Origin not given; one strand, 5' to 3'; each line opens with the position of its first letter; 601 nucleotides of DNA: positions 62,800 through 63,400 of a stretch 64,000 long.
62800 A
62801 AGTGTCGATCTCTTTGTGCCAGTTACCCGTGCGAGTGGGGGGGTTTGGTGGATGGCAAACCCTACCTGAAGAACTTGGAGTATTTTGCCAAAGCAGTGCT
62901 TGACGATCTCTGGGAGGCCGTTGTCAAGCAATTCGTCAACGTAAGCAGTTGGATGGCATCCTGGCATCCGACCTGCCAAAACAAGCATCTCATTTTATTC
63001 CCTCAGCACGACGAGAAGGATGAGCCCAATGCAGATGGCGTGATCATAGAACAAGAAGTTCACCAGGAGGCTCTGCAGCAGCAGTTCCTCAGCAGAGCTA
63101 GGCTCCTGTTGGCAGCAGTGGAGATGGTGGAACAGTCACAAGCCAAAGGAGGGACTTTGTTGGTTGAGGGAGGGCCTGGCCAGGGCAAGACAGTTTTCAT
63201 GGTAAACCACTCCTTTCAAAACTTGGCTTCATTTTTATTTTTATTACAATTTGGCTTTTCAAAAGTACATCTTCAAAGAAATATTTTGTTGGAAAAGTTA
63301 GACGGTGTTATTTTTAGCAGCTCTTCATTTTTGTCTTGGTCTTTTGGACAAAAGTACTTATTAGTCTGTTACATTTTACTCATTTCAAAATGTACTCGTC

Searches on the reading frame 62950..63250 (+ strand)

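Call 42: search_protein_families(library=pfam, proteins=[window:62950-63250:+], max_evalue=0.01)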
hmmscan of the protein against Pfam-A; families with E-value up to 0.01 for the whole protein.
window:62950-63250:+ (100 aa): 1 family
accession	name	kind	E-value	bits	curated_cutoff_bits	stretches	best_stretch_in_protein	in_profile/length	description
PF07088.17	GvpD_P-loop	-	0.0078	16.6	24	0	64-86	7-29/189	GvpD gas vesicle protein, P-loop domain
